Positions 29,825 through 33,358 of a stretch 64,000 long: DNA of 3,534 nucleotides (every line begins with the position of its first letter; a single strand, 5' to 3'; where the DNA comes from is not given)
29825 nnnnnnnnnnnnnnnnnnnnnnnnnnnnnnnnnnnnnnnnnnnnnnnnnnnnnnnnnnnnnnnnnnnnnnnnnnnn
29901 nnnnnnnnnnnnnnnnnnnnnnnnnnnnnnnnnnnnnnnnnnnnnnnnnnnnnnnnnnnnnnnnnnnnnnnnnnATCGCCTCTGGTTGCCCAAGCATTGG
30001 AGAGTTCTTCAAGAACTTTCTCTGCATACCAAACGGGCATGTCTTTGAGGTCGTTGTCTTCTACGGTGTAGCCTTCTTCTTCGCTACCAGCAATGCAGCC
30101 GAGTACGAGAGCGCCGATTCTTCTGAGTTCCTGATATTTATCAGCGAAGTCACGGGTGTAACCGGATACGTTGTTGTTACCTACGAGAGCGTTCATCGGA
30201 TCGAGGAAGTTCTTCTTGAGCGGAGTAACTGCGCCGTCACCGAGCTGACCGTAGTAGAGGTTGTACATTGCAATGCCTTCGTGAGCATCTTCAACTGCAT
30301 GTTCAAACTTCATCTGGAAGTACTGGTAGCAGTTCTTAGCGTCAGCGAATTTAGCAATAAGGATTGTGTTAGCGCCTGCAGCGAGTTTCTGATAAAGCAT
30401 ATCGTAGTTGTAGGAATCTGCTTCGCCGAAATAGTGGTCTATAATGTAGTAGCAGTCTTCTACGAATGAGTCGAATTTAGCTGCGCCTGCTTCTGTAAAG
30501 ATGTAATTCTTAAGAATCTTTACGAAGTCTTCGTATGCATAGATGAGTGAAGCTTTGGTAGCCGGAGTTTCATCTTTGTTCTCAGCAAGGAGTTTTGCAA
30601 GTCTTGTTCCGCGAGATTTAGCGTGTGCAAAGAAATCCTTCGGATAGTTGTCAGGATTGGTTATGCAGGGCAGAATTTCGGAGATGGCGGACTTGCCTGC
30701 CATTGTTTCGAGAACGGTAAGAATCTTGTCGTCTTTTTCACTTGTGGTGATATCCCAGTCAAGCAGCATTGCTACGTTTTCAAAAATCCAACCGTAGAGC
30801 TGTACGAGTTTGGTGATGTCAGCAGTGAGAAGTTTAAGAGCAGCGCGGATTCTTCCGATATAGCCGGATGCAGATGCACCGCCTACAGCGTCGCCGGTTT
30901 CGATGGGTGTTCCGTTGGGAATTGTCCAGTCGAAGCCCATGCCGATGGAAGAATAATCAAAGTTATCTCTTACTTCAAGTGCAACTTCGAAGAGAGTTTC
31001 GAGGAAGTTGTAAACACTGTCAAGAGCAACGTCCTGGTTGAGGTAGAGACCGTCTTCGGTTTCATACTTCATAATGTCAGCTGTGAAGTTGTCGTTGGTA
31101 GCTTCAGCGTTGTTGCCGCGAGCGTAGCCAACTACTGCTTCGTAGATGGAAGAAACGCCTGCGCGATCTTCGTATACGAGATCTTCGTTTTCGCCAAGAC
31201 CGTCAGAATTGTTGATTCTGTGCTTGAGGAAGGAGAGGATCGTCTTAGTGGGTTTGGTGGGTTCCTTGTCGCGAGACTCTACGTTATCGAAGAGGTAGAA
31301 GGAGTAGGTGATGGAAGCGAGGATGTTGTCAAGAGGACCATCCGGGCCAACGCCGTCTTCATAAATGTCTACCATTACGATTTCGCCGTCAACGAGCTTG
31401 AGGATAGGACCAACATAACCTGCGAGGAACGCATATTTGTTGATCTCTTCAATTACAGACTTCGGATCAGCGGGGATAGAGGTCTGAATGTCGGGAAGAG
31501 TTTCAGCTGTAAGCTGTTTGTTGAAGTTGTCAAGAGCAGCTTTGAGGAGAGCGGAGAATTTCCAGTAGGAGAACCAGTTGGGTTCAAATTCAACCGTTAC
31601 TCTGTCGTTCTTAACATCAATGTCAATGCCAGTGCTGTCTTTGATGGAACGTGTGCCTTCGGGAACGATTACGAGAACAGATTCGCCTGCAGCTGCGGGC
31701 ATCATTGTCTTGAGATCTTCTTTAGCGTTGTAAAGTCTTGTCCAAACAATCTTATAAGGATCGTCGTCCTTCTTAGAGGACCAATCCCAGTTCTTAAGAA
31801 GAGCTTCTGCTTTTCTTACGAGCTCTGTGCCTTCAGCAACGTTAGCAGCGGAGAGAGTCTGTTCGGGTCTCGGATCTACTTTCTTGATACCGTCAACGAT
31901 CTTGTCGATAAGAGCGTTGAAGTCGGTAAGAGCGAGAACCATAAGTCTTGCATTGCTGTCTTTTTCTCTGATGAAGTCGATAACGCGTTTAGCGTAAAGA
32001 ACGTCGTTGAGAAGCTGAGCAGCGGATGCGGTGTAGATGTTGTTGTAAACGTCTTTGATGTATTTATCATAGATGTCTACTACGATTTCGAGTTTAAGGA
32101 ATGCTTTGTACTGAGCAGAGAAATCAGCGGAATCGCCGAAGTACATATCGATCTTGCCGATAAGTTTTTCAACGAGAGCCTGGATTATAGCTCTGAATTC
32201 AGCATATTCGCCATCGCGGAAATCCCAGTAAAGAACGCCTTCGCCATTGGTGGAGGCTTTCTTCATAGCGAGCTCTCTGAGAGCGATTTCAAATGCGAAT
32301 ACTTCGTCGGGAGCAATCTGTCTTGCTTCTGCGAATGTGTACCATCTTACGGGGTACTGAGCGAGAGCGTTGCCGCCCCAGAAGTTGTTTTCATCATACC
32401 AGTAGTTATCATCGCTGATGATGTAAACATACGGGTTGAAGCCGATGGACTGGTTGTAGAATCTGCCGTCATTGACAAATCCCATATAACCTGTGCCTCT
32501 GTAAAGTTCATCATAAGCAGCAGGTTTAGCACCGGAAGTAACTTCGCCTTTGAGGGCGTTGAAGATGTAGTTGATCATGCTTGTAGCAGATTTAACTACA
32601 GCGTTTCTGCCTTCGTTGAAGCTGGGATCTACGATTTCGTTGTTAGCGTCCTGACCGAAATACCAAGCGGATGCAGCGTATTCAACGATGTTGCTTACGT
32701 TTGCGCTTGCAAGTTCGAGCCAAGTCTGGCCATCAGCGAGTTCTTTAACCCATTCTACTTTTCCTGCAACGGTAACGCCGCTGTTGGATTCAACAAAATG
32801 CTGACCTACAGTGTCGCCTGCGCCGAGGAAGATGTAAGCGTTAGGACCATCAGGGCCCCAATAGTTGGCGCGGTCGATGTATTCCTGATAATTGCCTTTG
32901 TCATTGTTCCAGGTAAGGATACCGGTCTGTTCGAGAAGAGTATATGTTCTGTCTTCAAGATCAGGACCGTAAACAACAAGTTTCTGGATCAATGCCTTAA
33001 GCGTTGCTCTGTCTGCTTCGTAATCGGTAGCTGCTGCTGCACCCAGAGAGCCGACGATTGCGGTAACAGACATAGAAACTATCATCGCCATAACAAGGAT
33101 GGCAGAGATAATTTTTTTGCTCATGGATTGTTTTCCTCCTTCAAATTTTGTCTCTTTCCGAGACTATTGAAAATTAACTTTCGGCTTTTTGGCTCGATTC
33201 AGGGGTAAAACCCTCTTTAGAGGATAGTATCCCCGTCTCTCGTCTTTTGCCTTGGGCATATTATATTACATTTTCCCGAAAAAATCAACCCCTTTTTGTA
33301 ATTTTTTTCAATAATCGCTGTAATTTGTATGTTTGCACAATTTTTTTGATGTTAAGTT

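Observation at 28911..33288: Stand-alone, apparently highly expressed 1375-aa secreted helical protein with no recognisable anchor, directly downstream of the operon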

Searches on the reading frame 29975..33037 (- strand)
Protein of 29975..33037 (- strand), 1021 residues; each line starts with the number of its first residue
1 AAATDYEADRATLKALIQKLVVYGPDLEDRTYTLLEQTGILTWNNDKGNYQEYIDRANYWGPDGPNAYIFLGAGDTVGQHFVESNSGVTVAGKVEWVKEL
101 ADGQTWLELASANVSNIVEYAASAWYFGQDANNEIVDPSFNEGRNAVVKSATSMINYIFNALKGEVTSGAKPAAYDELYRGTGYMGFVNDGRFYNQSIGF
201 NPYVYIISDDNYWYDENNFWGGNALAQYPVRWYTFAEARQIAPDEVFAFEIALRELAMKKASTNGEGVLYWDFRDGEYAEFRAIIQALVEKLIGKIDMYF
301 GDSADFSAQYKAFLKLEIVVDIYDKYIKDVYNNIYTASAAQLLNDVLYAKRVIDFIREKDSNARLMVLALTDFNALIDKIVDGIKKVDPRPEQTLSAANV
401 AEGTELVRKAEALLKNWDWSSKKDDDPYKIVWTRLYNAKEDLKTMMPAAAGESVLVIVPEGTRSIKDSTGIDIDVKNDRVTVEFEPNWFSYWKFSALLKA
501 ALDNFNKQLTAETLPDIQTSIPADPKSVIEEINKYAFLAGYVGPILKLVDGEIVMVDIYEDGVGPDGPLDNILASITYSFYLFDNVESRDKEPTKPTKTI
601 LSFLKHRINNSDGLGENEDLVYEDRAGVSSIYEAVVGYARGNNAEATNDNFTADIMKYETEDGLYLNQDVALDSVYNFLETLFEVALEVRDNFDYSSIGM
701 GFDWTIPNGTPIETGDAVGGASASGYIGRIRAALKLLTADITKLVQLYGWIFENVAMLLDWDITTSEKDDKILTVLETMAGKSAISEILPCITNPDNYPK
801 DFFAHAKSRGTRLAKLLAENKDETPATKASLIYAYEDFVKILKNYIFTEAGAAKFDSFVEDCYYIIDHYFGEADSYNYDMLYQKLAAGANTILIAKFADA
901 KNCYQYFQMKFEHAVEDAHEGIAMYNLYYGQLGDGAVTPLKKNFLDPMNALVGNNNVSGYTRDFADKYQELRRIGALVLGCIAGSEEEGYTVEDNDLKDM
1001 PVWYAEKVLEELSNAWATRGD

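Call 35: search_protein_representatives(alignment_id=A2)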
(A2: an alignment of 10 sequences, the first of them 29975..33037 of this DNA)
Query: 10 sequences, 986 profile positions. Proteins with E-value up to 0.001 (for the whole library): 23; up to 1e-10: 21; up to 1e-30: 16. The best 23 are listed.
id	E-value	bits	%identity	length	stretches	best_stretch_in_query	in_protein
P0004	0.0e+00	1431.6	-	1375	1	1-986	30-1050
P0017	0.0e+00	1105.5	-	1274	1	1-986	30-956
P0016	6.5e-295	997.8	-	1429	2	1-730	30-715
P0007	9.7e-202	689.4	-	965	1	387-986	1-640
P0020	2.6e-172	592.0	-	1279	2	1-549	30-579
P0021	2.2e-170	585.6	-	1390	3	2-532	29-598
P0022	7.7e-140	484.5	-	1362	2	1-558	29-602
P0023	4.3e-139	482.0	-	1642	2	1-540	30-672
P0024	1.2e-127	444.2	-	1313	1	1-986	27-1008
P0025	1.4e-126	440.6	-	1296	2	2-532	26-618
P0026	6.8e-110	385.4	-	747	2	2-532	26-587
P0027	1.2e-98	348.2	-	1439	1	29-984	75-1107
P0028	6.5e-46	173.6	-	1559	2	360-984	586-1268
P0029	4.7e-42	160.9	-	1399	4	635-982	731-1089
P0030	1.2e-38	149.5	-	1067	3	688-985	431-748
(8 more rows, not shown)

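Call 38: predict_structure(alignment_id=A2)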
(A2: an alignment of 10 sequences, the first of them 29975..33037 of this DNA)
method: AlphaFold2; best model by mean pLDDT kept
length: 1021 residues; sequences in the alignment: 10
mean_pLDDT: 65.8   pTM: 0.50
mean pLDDT of the five models: 65.8, 65.5, 65.4, 63.5, 62.6
residues with pLDDT >= 90: 21; 70-90: 460; 50-70: 338; < 50: 202
segments of 3 or more residues with pLDDT < 50: 1-4, 62-68, 167-175, 206-229, 261-272, 294-303, 333-338, 360-363, 511-522, 594-597, 609-628, 639-665, 694-724, 763-775, 821-824, 871-875
pLDDT, mean of each block of 10 residues (from residue 1): 56 79 56 60 68 59 48 57 58 69 78 79 80 60 76 74 54 51 60 62 52 42 40 62 73 62 46 58 71 43 60 86 80 48 73 66 54 76 75 75 69 65 76 88 82 80 68 73 81 80 66 38 64 81 79 71 65 78 59 53 58 40 46 64 39 39 48 67 72 42 30 34 55 68 74 80 45 50 67 85 84 67 54 81 90 88 70 50 61 77 86 77 68 63 86 74 82 85 71 75 88 83 58
secondary structure, 60 per line:
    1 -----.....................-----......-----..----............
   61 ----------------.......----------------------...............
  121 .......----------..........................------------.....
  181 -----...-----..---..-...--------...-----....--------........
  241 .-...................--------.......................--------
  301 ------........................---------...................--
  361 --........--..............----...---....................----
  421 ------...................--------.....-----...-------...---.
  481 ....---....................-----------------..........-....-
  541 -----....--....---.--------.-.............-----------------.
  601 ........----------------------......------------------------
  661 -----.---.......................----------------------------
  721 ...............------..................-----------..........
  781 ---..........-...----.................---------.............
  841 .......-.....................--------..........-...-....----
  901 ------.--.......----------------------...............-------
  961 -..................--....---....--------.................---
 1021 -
elements in order (helices of 4 or more, strands of 3 or more residues): H6-26 H32-37 H51-60 H77-83 H106-127 H138-163 H176-180 E213-215 E221-224 H235-241 H243-261 H270-292 H307-330 H340-358 H363-370 H373-386 H397-416 H427-445 E454-458 E464-466 E474-476 E480-484 H488-507 H525-534 H536-539 E546-549 E552-555 H570-582 H600-608 H631-636 H670-692 H721-735 H742-759 H771-780 H784-793 H802-817 H828-846 H849-869 H878-887 H893-896 H911-916 H939-953 H962-979 E982-985 E989-992 H1002-1017

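Call 46: search_solved_structures(query=A2, max_evalue=10)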
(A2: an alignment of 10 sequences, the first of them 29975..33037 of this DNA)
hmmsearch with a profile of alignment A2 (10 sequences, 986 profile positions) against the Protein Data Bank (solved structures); distinct sequences matched with E-value up to 10: 1.
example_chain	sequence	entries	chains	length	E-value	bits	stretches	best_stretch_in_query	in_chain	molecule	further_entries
8qad_A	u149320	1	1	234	4.2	8.7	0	694-783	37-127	sc-apCC-6-LLIA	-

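Call 87: fold_search(model_id=the predicted structure, library=pdb)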
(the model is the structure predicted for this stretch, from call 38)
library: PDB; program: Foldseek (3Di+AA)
matches with E <= 10: 57; with E <= 0.001: 0
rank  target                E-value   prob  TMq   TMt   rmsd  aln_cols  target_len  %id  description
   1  4igg_B                5.9e-02  0.18  0.10  0.12  34.6      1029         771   10  Full-length human alpha-catenin crystal structure (released 2012-12-26)
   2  1st6                  1.9e-01  0.10  0.10  0.10  35.7      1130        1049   10  Crystal structure of a cytoskeletal protein (released 2004-08-03)
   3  7ktt                  3.1e-01  0.08  0.11  0.11  35.5      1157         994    9  Cryogenic electron microscopy model of full-length human metavinculin (released 2021-01-27)
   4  6o3e_B                8.1e-01  0.07  0.09  0.13  29.6       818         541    9  mouse aE-catenin 82-883 (released 2019-11-13)
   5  1tr2_B                1.2e+00  0.04  0.11  0.11  34.4      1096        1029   10  Crystal structure of human full-length vinculin (residues 1-1066) (released 2005-11-15)
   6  6uo9_B                1.5e+00  0.07  0.05  0.07  20.9       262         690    9  Human metabotropic GABA(B) receptor bound to agonist SKF97541 in its intermediate state 2 (released 2020-06-10)
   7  7a0s_P                2.2e+00  0.08  0.04  0.19  12.7       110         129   14  50S Deinococcus radiodurans ribosome bounded with mycinamicin I (released 2021-08-18)
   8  9kx0                  2.7e+00  0.13  0.08  0.24  23.3       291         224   11  Crystal structure of CAMP3 factor of Cutibacterium acnes. (released 2025-07-23)
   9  7nhk_V                2.9e+00  0.03  0.04  0.15  14.7       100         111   17  LsaA, an antibiotic resistance ABCF, in complex with 70S ribosome from Enterococcus faecalis (released 2021-05-05)
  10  4v9i_BW               3.1e+00  0.03  0.04  0.14  14.7       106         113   15  Crystal structure of thermus thermophilus 70S in complex with tRNAs and mRNA containing a pseudouridine in a stop cod (released 2014-07-09)
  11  4v51_BW               3.2e+00  0.03  0.04  0.15  14.5       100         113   15  Structure of the Thermus thermophilus 70S ribosome complexed with mRNA, tRNA and paromomycin (released 2014-07-09)
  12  3pio_P                3.5e+00  0.06  0.04  0.18  14.2       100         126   16  Crystal structure of the synergistic antibiotic pair lankamycin and lankacidin in complex with the large ribosomal sub (released 2011-02-23)
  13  9krk                  3.5e+00  0.01  0.07  0.07  36.9       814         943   10  Cryo-EM structure of human ABCC4 (Apo state) (released 2025-09-24)
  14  5xym_S                3.6e+00  0.04  0.04  0.17  14.4       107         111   17  Large subunit of Mycobacterium smegmatis (released 2017-09-27)
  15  4v8i_DW               3.6e+00  0.03  0.04  0.16  14.5       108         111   16  Crystal structure of YfiA bound to the 70S ribosome. (released 2014-07-09)
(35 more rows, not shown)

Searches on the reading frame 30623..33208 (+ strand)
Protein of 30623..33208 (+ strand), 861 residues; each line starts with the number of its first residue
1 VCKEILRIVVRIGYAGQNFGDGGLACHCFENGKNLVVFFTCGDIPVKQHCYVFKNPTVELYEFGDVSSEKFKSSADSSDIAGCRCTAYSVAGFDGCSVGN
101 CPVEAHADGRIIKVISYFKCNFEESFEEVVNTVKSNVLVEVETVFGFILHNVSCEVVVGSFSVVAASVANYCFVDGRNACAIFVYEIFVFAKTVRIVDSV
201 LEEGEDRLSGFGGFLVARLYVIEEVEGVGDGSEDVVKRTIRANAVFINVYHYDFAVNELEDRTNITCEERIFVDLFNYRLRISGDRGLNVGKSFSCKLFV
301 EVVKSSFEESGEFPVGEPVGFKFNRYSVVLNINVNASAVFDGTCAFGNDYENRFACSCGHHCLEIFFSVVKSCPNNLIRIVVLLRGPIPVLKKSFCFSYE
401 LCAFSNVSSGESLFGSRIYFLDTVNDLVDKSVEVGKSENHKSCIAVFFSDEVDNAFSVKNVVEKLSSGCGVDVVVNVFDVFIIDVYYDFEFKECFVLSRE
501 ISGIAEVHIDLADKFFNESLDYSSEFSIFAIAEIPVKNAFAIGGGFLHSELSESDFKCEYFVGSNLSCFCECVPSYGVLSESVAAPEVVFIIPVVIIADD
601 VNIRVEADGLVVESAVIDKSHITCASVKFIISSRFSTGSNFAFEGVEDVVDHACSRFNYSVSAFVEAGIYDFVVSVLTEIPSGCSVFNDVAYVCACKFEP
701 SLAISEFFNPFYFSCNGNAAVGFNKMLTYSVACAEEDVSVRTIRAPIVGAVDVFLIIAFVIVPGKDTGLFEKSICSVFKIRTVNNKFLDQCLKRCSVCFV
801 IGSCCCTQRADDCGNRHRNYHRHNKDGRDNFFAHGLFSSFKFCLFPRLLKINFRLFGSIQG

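Call 88: search_protein_families(library=pfam, proteins=[window:30623-33208:+], max_evalue=0.00001)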
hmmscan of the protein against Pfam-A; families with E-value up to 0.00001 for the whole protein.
window:30623-33208:+ (861 aa): 0 families
